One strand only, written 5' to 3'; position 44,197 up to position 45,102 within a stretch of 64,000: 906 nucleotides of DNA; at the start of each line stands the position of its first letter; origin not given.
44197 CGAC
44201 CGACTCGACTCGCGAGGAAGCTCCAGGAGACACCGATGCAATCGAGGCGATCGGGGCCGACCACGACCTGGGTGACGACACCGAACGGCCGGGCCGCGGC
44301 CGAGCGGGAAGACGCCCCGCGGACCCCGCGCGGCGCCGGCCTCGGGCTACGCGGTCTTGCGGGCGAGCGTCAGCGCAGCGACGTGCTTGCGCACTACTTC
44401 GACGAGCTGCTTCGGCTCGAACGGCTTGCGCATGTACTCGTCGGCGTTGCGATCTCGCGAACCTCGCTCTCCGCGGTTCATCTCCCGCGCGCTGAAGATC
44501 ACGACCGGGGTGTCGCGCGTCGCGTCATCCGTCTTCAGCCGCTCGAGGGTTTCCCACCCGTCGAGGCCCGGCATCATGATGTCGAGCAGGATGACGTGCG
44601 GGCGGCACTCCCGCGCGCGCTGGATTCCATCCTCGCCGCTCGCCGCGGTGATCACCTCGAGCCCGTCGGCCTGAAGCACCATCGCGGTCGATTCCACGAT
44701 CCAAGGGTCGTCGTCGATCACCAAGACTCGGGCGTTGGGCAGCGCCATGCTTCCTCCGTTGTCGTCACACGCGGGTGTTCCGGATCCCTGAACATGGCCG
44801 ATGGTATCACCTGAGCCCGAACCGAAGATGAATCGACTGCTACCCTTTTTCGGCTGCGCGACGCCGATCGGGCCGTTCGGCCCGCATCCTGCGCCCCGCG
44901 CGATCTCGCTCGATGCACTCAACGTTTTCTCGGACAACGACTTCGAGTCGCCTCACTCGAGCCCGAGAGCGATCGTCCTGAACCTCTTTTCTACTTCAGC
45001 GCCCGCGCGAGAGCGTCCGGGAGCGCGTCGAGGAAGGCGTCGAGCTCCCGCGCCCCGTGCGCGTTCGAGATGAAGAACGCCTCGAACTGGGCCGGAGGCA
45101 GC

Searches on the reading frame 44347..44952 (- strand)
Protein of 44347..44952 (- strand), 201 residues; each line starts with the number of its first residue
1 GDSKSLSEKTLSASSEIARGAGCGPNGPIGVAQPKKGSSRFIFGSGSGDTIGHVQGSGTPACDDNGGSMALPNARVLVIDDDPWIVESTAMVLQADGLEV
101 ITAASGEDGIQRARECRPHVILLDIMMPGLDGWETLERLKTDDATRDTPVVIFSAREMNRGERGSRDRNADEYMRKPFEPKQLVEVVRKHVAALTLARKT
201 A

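Call 31: search_protein_families(library=pfam, proteins=[window:44347-44952:-], max_evalue=0.0001)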
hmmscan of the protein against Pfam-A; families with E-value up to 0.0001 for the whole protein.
window:44347-44952:- (201 aa): 1 family
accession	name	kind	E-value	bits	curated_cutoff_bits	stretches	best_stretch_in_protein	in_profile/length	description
PF00072.30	Response_reg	-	2.1e-23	83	30.2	1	76-187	1-110/111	Response regulator receiver domain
